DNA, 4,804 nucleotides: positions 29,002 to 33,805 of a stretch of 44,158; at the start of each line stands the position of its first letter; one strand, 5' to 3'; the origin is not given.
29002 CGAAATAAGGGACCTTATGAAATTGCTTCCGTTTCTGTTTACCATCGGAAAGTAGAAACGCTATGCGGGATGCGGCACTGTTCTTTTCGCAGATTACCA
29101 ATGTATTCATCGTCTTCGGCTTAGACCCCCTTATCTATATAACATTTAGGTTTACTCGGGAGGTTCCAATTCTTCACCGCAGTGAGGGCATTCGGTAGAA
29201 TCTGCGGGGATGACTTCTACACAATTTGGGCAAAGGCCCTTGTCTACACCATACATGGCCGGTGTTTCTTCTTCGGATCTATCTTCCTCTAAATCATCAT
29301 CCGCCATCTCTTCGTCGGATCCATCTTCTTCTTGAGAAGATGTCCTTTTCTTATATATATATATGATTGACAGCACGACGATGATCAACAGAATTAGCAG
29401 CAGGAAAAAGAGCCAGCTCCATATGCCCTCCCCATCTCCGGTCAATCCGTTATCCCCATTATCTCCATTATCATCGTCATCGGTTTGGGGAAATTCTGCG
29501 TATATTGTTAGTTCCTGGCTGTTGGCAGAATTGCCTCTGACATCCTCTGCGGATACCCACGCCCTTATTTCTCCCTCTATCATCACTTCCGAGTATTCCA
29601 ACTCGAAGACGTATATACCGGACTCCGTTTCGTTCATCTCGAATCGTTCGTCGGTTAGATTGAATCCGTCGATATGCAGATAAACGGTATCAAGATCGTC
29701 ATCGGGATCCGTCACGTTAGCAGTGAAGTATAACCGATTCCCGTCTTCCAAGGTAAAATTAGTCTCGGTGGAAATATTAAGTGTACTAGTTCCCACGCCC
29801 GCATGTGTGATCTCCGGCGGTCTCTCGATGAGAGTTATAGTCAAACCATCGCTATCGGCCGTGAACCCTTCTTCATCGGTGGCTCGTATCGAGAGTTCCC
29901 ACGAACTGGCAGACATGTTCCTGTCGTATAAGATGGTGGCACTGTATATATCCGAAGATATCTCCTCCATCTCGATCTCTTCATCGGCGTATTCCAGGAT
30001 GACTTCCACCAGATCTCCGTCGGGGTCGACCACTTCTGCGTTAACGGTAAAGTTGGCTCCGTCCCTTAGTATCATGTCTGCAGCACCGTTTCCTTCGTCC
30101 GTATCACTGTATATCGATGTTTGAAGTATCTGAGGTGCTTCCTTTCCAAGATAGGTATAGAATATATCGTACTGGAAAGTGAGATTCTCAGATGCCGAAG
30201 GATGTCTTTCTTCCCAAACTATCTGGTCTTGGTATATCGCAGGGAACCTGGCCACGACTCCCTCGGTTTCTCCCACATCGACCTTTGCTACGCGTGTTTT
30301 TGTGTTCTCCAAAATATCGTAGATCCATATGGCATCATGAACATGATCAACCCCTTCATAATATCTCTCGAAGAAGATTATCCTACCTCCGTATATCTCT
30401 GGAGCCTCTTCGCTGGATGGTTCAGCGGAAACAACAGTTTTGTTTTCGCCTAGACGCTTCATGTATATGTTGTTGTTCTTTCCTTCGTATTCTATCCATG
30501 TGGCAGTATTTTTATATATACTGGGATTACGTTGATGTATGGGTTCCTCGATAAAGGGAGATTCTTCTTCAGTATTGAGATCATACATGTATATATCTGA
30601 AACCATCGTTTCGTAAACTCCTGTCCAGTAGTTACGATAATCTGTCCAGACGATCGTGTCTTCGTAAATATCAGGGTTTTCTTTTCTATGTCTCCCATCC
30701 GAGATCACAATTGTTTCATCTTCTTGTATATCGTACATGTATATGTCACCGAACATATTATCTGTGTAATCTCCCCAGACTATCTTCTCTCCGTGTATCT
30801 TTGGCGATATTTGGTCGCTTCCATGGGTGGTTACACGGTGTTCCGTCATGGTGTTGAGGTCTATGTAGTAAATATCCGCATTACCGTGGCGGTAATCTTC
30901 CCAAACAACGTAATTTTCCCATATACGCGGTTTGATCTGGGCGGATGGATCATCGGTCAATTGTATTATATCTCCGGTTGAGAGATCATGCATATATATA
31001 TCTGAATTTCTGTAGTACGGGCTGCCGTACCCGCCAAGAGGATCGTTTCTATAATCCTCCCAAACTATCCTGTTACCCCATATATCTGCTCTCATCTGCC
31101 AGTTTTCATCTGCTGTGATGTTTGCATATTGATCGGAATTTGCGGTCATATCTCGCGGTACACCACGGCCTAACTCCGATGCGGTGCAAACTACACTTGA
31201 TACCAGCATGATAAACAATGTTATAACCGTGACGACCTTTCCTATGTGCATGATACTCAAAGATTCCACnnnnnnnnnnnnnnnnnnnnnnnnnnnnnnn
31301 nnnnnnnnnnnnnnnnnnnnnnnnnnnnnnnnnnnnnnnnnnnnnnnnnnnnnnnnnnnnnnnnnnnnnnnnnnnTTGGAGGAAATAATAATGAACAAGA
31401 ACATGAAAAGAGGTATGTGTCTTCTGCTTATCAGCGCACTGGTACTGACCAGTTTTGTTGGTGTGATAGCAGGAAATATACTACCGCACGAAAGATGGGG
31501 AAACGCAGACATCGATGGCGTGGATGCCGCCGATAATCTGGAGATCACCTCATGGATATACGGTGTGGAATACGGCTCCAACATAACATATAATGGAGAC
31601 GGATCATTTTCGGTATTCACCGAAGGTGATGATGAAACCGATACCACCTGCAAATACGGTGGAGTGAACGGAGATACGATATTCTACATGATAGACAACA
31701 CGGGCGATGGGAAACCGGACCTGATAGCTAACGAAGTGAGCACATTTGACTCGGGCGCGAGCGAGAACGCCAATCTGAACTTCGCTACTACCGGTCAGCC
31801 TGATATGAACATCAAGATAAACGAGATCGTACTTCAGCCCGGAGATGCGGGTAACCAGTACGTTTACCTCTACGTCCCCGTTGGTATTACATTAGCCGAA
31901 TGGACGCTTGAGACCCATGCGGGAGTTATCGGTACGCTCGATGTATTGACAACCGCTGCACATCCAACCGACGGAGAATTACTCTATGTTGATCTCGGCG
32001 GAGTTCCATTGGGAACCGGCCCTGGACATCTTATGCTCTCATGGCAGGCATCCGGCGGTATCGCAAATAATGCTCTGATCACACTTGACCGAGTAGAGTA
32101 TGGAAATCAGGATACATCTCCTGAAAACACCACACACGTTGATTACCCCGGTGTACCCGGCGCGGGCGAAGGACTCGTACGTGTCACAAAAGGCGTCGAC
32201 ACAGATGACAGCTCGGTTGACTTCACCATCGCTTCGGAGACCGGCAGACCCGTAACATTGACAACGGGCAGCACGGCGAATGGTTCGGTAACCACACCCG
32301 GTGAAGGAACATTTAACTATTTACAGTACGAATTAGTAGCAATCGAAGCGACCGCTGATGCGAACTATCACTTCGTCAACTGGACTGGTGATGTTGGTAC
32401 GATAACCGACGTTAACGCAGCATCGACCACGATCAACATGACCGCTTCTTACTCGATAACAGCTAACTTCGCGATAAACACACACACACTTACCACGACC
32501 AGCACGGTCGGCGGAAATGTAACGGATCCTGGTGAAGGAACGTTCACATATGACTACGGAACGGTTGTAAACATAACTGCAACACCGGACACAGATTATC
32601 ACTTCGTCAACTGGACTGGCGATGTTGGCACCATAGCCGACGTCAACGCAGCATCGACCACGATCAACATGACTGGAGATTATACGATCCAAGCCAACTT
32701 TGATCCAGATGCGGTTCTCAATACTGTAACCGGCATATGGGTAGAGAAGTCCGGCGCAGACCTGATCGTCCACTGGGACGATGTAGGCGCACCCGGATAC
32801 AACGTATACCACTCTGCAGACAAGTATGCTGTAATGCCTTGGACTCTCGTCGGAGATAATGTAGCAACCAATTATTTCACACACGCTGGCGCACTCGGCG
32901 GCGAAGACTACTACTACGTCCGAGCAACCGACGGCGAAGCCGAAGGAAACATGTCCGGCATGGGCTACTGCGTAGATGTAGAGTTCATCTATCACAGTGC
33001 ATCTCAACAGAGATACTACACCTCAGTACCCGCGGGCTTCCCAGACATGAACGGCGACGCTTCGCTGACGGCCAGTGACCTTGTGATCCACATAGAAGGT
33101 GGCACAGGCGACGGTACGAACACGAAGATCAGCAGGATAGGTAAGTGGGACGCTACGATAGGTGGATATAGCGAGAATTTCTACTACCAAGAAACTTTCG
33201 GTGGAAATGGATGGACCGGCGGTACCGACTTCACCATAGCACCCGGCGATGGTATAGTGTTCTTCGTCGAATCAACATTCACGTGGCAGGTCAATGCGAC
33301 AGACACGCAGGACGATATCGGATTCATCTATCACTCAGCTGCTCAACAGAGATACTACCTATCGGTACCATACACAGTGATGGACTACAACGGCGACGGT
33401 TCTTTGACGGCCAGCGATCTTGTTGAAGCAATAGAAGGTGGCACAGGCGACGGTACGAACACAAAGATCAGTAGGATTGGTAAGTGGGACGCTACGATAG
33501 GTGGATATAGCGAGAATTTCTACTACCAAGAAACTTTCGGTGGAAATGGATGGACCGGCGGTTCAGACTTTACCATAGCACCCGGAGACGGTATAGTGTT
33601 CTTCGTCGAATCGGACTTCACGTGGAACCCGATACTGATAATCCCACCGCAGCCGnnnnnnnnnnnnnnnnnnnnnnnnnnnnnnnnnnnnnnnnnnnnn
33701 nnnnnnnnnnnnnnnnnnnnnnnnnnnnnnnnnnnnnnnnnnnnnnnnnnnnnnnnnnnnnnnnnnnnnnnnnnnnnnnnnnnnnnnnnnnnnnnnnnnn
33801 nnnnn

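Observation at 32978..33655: Unrecognised 113-aa module with a dockerin/EF-hand-like calcium loop, present twice in each of two proteins flanking the sortase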

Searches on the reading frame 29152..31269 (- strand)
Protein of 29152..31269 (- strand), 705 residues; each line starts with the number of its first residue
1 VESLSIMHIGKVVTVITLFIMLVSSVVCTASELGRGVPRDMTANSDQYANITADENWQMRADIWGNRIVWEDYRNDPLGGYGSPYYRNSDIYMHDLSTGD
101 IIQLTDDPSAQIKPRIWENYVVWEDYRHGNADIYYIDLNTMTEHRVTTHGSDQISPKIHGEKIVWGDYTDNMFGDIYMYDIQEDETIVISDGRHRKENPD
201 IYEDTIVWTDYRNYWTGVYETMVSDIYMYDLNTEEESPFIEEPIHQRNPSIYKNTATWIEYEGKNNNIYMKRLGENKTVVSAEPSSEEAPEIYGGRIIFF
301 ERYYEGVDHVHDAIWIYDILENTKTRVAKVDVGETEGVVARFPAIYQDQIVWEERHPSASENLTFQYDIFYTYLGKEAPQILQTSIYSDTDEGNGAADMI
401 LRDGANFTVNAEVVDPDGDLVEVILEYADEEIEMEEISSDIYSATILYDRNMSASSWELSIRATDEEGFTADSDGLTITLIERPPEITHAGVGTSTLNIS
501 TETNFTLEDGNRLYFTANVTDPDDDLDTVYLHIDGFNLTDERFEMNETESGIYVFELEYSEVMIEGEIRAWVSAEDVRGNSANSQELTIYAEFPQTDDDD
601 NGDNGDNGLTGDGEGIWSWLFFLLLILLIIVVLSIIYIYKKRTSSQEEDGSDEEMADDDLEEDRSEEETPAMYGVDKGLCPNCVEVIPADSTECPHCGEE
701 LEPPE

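Call 3: search_protein_families(library=pfam, proteins=[window:29152-31269:-], max_evalue=1)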
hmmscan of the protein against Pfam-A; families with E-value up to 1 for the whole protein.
window:29152-31269:- (705 aa): 19 families
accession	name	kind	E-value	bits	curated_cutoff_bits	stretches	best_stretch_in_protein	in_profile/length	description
PF19077.6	Big_13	-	0.00016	22.6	27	1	519-589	33-98/102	Bacterial Ig-like domain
PF10571.15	UPF0547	-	0.00023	21.7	29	1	680-698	3-21/26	Uncharacterised protein family UPF0547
PF17359.7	DUF5385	-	0.00059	20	25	1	621-657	5-42/217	Family of unknown function (DUF5385)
PF13240.11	Zn_Ribbon_1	-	0.0024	18.1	25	1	680-701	2-23/23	zinc-ribbon domain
PF04932.20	Wzy_C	-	0.0034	17.6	31.7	1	17-99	46-123/149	O-Antigen ligase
PF12773.13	DZR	-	0.0061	17.1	27.3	1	680-702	1-23/45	Double zinc ribbon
PF24681.1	Kelch_KLHDC2_KLHL20_DRC7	-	0.012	15.3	50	1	130-235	78-190/221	KLHDC2/KLHL20/DRC7 Kelch-repeats domain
PF09911.14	DUF2140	-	0.031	14.2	34.3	1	616-652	2-38/187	Uncharacterized protein conserved in bacteria (DUF2140)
PF13418.12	Kelch_4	-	0.039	14.3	21.6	0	79-101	19-41/49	Galactose oxidase, central domain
PF13248.11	Zn_ribbon_3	-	0.056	13.4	27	1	680-701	5-26/26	zinc-ribbon domain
PF18912.6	DZR_2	-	0.062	13.6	27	1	676-702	20-47/56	Double zinc ribbon domain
PF15102.11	TMEM154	-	0.11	12.7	30.3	0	624-662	73-113/153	TMEM154 protein family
PF05961.16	Chordopox_A13L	-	0.12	13.1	24.1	1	622-656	6-41/69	Chordopoxvirus A13L protein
PF11368.13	DUF3169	-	0.15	12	31.6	1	620-661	54-97/250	Protein of unknown function (DUF3169)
PF17638.7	UL42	-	0.16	12.4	25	0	661-695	7-41/125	HCMV UL42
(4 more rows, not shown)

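Call 4: search_protein_families(library=ncbifam, proteins=[window:29152-31269:-], max_evalue=1)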
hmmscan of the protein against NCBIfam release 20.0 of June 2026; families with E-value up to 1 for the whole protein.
window:29152-31269:- (705 aa): 9 families
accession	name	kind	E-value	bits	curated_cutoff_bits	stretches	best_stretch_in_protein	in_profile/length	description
TIGR04275.1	beta_prop_Msarc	repeat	6.3e-50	166.7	85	7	102-140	2-40/40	beta-propeller repeat protein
TIGR02800.1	propeller_TolB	equivalog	1.5e-08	34.1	343.15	1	87-199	257-371/418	Tol-Pal system beta propeller repeat protein TolB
NF003124.0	PRK04043.1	equivalog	6.8e-05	21.8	428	1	88-167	256-337/419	Tol-Pal system protein TolB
NF002183.0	PRK01029.1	equivalog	0.00025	20.2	405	1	90-148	352-412/429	Tol-Pal system protein TolB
NF042931.1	SAG1386_EF1546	equivalog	0.049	13.7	80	1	619-657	30-70/158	SAG1386/EF1546 family surface-associated protein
NF033598.2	elast_bind_EbpS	equivalog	0.1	11.4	300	1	596-667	284-355/498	elastin-binding protein EbpS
NF010228.0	PRK13682.1-3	equivalog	0.13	12.2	71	1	607-633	21-47/57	hypothetical protein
NF049953.1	ribbon_DG_selen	exception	0.23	11.4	130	1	668-698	138-168/172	zinc ribbon-containing (seleno)protein DG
NF045999.1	MAG1140_fam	equivalog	0.31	11.2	35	1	617-640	8-31/126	MAG1140 family protein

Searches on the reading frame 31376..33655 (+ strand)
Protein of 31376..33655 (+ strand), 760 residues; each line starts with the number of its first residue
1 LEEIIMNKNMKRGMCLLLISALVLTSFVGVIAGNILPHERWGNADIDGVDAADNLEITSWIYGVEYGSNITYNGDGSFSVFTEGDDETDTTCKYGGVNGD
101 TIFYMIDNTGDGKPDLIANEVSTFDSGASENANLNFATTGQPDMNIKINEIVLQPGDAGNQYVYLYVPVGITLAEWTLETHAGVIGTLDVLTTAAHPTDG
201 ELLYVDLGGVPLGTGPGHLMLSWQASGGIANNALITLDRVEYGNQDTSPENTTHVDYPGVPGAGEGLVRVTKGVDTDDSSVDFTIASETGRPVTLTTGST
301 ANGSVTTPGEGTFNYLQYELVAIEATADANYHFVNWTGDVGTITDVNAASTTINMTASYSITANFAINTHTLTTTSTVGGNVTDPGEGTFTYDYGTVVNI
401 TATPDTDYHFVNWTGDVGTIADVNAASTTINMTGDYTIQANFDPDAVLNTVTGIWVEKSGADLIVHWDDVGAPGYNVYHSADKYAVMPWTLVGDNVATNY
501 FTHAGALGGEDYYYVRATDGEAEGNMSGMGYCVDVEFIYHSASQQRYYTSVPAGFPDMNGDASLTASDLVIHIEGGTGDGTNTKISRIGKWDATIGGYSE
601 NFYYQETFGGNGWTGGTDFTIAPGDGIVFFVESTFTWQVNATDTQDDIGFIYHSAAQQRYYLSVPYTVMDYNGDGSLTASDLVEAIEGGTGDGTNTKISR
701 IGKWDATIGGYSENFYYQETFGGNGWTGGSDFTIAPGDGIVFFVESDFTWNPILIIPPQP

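Call 3: search_protein_families(library=pfam, proteins=[window:31376-33655:+], max_evalue=1)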
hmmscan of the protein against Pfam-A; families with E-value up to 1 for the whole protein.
window:31376-33655:+ (760 aa): 6 families
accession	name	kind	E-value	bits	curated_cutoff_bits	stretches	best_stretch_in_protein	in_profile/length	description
PF18998.6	Flg_new_2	-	2.8e-28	98.2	23.6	2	370-445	1-72/73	Divergent InlB B-repeat domain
PF00404.24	Dockerin_1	-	0.011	16.4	22.9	0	669-682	36-49/57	Dockerin type I domain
PF13405.12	EF-hand_6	-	0.046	13.9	25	0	668-687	8-27/30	EF-hand domain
PF13202.12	EF-hand_5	-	0.29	11.2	25.9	0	669-682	8-21/25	EF hand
PF00036.39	EF-hand_1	-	0.36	10.9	25.4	0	668-686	8-26/29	EF hand domain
PF05899.18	Cupin_3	-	0.55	10.4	23.5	0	587-642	8-69/74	EutQ-like cupin domain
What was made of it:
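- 31391..33658 (+): Protein A (755-760 aa): N-terminal hydrophobic signal or anchor, two InlB B-repeat domains, an Fn3-like domain, then the module pair, which ends the protein (….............-stop). Pfam Flg_new_2 E=2.8e-28 (call 3).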

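Call 4: search_protein_families(library=ncbifam, proteins=[window:31376-33655:+], max_evalue=1)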
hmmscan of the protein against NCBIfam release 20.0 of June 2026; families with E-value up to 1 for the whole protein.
window:31376-33655:+ (760 aa): 1 family
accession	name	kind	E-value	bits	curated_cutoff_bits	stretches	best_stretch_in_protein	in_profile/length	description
TIGR03507.1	decahem_SO1788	subfamily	0.81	8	209.3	1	278-414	7-104/672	OmcA/MtrC family decaheme c-type cytochrome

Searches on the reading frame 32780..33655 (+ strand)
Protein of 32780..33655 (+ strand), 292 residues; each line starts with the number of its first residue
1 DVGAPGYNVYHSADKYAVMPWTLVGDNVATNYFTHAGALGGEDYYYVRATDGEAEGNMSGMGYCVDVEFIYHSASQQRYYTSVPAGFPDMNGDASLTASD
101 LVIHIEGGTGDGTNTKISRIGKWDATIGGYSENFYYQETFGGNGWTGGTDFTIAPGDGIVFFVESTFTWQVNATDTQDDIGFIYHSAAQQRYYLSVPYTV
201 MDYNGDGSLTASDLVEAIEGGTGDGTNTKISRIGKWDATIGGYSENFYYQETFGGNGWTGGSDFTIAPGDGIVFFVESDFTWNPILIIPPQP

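Call 13: predict_structure(protein=window:32780-33655:+)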
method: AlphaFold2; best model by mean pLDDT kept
length: 292 residues; sequences in the alignment: 1
mean_pLDDT: 38.6   pTM: 0.30
mean pLDDT of the five models: 38.6, 33.4, 31.7, 30.4, 28.9
residues with pLDDT >= 90: 0; 70-90: 0; 50-70: 19; < 50: 273
segments of 3 or more residues with pLDDT < 50: 1-72, 74-100, 107-115, 125-135, 138-248, 250-292
pLDDT, mean of each block of 10 residues (from residue 1): 28 34 34 39 45 38 45 45 41 44 48 49 46 48 35 34 33 33 28 28 34 39 39 46 45 38 36 36 33 32
secondary structure, 60 per line:
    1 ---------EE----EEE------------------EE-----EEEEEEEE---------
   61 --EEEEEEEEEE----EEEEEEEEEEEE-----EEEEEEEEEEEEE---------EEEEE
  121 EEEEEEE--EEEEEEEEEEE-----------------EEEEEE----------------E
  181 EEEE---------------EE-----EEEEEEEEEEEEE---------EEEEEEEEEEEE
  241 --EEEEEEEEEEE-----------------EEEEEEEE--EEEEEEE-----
elements in order: E16-18 E44-51 E63-72 E77-88 E94-106 E116-127 E130-140 E158-163 E180-184 E207-219 E229-240 E243-253 E271-278 E281-287
